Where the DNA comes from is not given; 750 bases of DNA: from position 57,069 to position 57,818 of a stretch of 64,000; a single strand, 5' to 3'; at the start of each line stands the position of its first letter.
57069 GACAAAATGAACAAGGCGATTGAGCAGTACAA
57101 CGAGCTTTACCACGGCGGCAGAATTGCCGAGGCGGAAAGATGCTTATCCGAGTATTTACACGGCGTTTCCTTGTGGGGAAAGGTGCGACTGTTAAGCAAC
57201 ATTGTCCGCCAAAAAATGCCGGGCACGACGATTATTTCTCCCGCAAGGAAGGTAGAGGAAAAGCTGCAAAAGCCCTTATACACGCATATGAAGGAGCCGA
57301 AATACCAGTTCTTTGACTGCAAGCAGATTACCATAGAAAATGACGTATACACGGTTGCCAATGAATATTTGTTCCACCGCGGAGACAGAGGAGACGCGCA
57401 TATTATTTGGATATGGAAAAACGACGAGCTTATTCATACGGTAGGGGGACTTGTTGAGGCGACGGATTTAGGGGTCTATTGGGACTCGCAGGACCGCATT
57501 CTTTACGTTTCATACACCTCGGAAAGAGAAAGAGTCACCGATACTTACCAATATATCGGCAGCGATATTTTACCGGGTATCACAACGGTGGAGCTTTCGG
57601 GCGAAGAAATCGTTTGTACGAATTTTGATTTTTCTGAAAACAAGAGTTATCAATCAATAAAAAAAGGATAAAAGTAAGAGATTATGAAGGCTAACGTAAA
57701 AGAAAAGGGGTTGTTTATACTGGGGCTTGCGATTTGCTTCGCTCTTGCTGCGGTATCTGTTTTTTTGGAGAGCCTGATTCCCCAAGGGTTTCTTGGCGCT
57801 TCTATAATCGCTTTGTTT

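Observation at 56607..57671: Stand-alone TIR-domain protein with an unassigned beta-rich C-terminal domain, downstream of tRNA-Trp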

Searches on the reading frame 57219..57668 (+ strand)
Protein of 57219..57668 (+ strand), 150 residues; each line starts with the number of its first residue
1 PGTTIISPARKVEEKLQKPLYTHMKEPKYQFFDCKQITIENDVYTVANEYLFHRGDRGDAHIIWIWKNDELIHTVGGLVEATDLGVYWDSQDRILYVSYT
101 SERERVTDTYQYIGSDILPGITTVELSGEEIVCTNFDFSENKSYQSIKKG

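Call 41: predict_structure(alignment_id=A2)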
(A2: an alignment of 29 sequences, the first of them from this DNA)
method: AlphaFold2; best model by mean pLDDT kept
length: 150 residues; sequences in the alignment: 29
mean_pLDDT: 91.8   pTM: 0.84
mean pLDDT of the five models: 91.8, 91.4, 89.5, 89.5, 89.4
residues with pLDDT >= 90: 130; 70-90: 6; 50-70: 7; < 50: 7
segments of 3 or more residues with pLDDT < 50: 144-149
pLDDT, mean of each block of 10 residues (from residue 1): 84 97 97 97 98 95 98 97 97 97 94 94 95 86 51
secondary structure, 60 per line:
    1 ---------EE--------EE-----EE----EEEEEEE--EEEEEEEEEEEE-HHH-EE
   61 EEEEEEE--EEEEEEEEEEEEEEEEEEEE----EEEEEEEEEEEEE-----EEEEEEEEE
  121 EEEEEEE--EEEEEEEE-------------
elements in order: E33-39 E42-53 E59-67 E70-89 E94-106 E112-127 E130-137

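Call 43: fold_search(model_id=the predicted structure, library=pdb)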
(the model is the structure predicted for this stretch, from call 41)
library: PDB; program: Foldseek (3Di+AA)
matches with E <= 10: 625; with E <= 0.001: 0
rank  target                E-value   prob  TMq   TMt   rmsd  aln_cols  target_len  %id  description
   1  6q4w_A                6.1e-02  0.84  0.30  0.16   9.1       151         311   10  Structure of MPT-1, a GDP-Man-dependent mannosyltransferase from Leishmania mexicana (released 2019-09-18)
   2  6q4w_B                6.4e-02  0.84  0.30  0.16   9.1       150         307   10  Structure of MPT-1, a GDP-Man-dependent mannosyltransferase from Leishmania mexicana (released 2019-09-18)
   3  8aa2_E                7.8e-02  0.95  0.41  0.16  15.6       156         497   12  Inactive levan utilisation machinery (utilisome) in the presence of levan fructo-oligosaccharides DP 15-25 (released 2023-06-07)
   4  5ksu_E                1.5e-01  0.20  0.19  0.16  20.4       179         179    9  Crystal structure of HLA-DQ2.5-CLIP1 at 2.73 resolution (released 2017-04-05)
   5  2ian_B                1.9e-01  0.21  0.19  0.16  21.3       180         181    7  Structural basis for recognition of mutant self by a tumor-specific, MHC class II-restricted TCR (released 2007-04-03)
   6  7sg0_B                1.9e-01  0.20  0.19  0.16  19.9       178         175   10  W316 TCR in complex with HLA-DQ2-omega1 (released 2022-02-23)
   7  5v4n_C                2.0e-01  0.16  0.19  0.15  21.7       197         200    9  Structure of HLA-DR1 with bound alpha3(135-145) peptide (released 2017-05-03)
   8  8ovx_P                2.1e-01  0.28  0.22  0.17  22.0       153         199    9  Cryo-EM structure of yeast CENP-OPQU+ bound to the CENP-A N-terminus (released 2023-08-09)
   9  6xp6_B                2.2e-01  0.18  0.19  0.16  20.6       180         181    9  3C11-DQ2-glia-a2 complex (released 2021-07-28)
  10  6qld_P                2.2e-01  0.16  0.21  0.14  21.7       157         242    9  Structure of inner kinetochore CCAN-Cenp-A complex (released 2019-10-02)
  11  6mnm_D                2.3e-01  0.23  0.19  0.15  21.2       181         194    7  6256 TCR bound to I-Ab Padi4 (released 2019-07-03)
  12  5ho2                  2.5e-01  0.84  0.40  0.10   8.0       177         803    7  Crystal structure of AbnA (open conformation), a GH43 extracellular arabinanase from Geobacillus stearothermophilus (released 2017-02-01)
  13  6zce_p                2.5e-01  0.80  0.35  0.11   8.6       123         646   12  Structure of a yeast ABCE1-bound 43S pre-initiation complex (released 2020-10-07)
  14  2ian_G                2.5e-01  0.20  0.19  0.16  21.3       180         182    7  Structural basis for recognition of mutant self by a tumor-specific, MHC class II-restricted TCR (released 2007-04-03)
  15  7svl_C                2.6e-01  0.16  0.20  0.06  14.2       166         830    7  DPP9 IN COMPLEX WITH LIGAND ICeD-2 (released 2022-10-05)
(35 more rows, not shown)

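Call 45: search_protein_representatives(alignment_id=A2)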
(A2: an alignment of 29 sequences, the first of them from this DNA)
Query: 29 sequences, 138 profile positions. Proteins with E-value up to 0.001 (for the whole library): 32; up to 1e-10: 23; up to 1e-30: 6. The best 32 are listed.
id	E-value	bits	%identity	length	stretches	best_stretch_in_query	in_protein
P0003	1.7e-59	215.7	-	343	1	1-138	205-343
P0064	4.6e-53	194.9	-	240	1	7-137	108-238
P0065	3.3e-51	188.9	-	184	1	2-137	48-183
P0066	1.1e-47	177.4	-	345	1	2-137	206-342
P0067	8.9e-40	151.8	-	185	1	11-136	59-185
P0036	8.5e-38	145.4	-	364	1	6-138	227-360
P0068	4.7e-28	113.8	-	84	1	57-136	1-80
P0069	7.4e-28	113.2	-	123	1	54-138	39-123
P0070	1.3e-24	102.7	-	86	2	24-61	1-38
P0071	2.7e-23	98.4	-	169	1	29-135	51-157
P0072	9.4e-23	96.7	-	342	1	30-136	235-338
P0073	4.8e-20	87.9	-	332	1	23-135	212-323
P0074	9.8e-20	86.9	-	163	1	37-137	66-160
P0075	3.2e-19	85.3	-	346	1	27-136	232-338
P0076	1.3e-18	83.3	-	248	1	8-137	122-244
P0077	9.0e-18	80.5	-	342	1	39-133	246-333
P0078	1.2e-16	77.0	-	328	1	17-135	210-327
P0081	3.2e-13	65.8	-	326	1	35-134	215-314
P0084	6.7e-11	58.3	-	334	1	35-137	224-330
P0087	5.6e-08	48.8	-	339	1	40-128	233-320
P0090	3.5e-05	39.8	-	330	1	36-128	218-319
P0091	1.5e-04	37.7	-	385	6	59-76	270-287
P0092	1.8e-04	37.5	-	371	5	90-132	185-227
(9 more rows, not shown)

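Call 46: search_protein_families(library=pfam, proteins=[P0072, P0073, P0077, P0078, P0081, P0084, P0087, P0090, P0091, P0092], max_evalue=0.01)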
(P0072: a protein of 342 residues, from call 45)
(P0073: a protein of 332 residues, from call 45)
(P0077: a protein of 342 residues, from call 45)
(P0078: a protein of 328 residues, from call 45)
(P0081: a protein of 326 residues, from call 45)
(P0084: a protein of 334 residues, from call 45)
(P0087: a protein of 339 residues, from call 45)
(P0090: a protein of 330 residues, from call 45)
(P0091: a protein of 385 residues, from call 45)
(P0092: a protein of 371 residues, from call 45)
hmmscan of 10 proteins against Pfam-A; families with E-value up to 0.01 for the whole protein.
P0072 (342 aa): 1 family
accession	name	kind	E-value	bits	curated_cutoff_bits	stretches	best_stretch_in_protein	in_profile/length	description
PF13676.11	TIR_2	-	1.1e-11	45.7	28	1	17-123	2-109/122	TIR domain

P0073 (332 aa): 1 family
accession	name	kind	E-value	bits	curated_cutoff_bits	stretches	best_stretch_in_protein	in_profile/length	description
PF13676.11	TIR_2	-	2.9e-09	37.9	28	1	16-110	1-95/122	TIR domain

P0077 (342 aa): 1 family
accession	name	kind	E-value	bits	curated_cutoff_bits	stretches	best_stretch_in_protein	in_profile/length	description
PF13676.11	TIR_2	-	8.4e-11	42.9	28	1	16-132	1-110/122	TIR domain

P0078 (328 aa): 1 family
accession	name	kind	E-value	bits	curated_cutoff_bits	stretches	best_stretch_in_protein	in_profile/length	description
PF13676.11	TIR_2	-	3.4e-11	44.1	28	1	16-125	1-110/122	TIR domain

P0081 (326 aa): 0 families

P0084 (334 aa): 3 families
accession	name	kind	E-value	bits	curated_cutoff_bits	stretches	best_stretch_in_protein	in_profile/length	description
PF13676.11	TIR_2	-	3.6e-17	63.4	28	1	17-123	2-109/122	TIR domain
PF01582.25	TIR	-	0.0025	18.1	21.3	1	22-81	12-72/179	TIR domain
PF08937.16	ThsB_TIR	-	0.0059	17.4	21.2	0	53-104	47-96/100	Thoeris protein ThsB, TIR-like domain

P0087 (339 aa): 1 family
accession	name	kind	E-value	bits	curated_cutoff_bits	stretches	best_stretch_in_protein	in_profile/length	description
PF13676.11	TIR_2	-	3.1e-06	28.1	28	1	17-140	2-122/122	TIR domain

P0090 (330 aa): 1 family
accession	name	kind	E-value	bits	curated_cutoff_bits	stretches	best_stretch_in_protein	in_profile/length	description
PF13676.11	TIR_2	-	5.7e-14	53.1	28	1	17-113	2-98/122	TIR domain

P0091 (385 aa): 0 families

P0092 (371 aa): 3 families
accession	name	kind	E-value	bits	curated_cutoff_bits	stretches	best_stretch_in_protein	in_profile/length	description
PF08956.15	DUF1869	-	0.0002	21.7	21.3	0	52-81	4-33/59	Domain of unknown function (DUF1869)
PF03968.19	LptD_N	-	0.0012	19.5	20.4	0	66-105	32-71/113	LptA/(LptD N-terminal domain) LPS transport protein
PF20762.2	DUF6836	-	0.0098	16.7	24.2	0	254-275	12-33/115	Domain of unknown function (DUF6836)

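Call 50: fold_search(model_id=the predicted structure, library=viral)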
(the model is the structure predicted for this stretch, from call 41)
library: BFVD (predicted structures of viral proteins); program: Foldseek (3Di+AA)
matches with E <= 10: 704; with E <= 0.001: 0
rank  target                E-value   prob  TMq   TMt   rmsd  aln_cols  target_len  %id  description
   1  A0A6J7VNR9            8.6e-03  1.00  0.42  0.15   4.3       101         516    6  Uncharacterized protein [uncultured Caudovirales phage]
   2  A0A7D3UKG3            3.6e-02  0.51  0.22  0.18  17.2       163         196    7  (no name in the UniProt tables at hand)
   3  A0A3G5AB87            9.3e-02  0.21  0.20  0.16  15.3       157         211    9  Uncharacterized protein [Hyperionvirus sp.]
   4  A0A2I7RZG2            1.2e-01  0.21  0.21  0.12  18.5       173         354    8  Uncharacterized protein [Vibrio phage 1.261.O._10N.286.51.A7]
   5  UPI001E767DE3         1.4e-01  0.11  0.14  0.10  19.3       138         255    8  (no name look-up for this kind of identifier)
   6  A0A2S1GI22            1.5e-01  0.93  0.40  0.38   7.4       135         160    9  Hemagglutinin-neuraminidase (Fragment) [Human parainfluenza 2 virus]
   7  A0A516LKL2            1.6e-01  0.35  0.29  0.10  17.8       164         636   10  (no name in the UniProt tables at hand)
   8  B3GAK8                1.8e-01  0.85  0.42  0.14  12.2       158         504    8  AMDV2_9 [uncultured virus]
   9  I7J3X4                1.9e-01  0.15  0.14  0.16  15.4        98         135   16  Uncharacterized protein [Yersinia phage phiR1-RT]
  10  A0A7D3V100            2.0e-01  0.25  0.27  0.17  17.4       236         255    8  (no name in the UniProt tables at hand)
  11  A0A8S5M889            2.1e-01  0.18  0.23  0.15  16.6       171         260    9  Uncharacterized protein [Caudovirales sp. ctCiv1]
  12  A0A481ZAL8            2.6e-01  0.35  0.22  0.17  11.6       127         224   10  Ankyrin repeat protein [Pithovirus LCPAC403]
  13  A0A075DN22            2.7e-01  0.77  0.35  0.38   5.7       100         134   12  Hemagglutinin glycoprotein (Fragment) [Morbillivirus canis]
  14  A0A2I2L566            2.7e-01  0.25  0.21  0.25  16.9       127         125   11  MORN-repeat protein [Orpheovirus IHUMI-LCC2]
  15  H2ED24                2.7e-01  0.18  0.23  0.13  16.9       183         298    7  Putative BTB_POZ domain and WD-repeat protein [Moumouvirus sp. 'Monve']
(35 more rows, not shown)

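Call 72: search_protein_families(library=pfam, alignment_id=A2, max_evalue=1)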
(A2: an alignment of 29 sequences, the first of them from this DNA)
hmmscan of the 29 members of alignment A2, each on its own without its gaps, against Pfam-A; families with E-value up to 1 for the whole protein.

A. member 1, seq(150 aa): 0 families

B. families by the number of members that match (of 29 scanned): 4 families
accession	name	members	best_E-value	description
PF10049.14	DUF2283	3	0.02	Protein of unknown function (DUF2283)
PF21462.3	PsaS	1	0.021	Ph 6 antigen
PF12695.13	Abhydrolase_5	1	0.21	Alpha/beta hydrolase family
PF07634.16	RtxA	1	0.23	RtxA repeat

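Call 73: search_solved_structures(query=A2, max_evalue=10, show_alignments=2)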
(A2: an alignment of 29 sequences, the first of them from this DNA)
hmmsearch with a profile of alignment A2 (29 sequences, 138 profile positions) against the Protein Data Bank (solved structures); distinct sequences matched with E-value up to 10: 7.
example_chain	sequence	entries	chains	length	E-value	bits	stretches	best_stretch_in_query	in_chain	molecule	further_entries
4jcm_A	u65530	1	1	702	0.0081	19.1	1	48-95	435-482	Cyclodextrin glucanotransferase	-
9erh_A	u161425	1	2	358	0.48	13.4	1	69-104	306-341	Uhgb_MS mannoside synthase from an unknown human gut bacterium in complex with 1,2-beta-ma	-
9erg_A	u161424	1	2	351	0.51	13.3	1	69-104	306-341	Uhgb_MS mannoside synthase from an unknown human gut bacterium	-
9eqq_A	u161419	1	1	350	0.51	13.3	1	69-104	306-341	Uhgb_MS mannoside synthase from an unknown human gut bacterium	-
2z3k_A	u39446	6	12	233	0.6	13.1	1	52-77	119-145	Leucyl/phenylalanyl-tRNA-protein transferase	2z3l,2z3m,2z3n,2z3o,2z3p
2dps_A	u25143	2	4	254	0.68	12.9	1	52-77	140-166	Leucyl/phenylalanyl-tRNA--protein transferase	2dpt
2cxa_A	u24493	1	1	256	0.69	12.9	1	52-77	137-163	Leucyl/phenylalanyl-tRNA-protein transferase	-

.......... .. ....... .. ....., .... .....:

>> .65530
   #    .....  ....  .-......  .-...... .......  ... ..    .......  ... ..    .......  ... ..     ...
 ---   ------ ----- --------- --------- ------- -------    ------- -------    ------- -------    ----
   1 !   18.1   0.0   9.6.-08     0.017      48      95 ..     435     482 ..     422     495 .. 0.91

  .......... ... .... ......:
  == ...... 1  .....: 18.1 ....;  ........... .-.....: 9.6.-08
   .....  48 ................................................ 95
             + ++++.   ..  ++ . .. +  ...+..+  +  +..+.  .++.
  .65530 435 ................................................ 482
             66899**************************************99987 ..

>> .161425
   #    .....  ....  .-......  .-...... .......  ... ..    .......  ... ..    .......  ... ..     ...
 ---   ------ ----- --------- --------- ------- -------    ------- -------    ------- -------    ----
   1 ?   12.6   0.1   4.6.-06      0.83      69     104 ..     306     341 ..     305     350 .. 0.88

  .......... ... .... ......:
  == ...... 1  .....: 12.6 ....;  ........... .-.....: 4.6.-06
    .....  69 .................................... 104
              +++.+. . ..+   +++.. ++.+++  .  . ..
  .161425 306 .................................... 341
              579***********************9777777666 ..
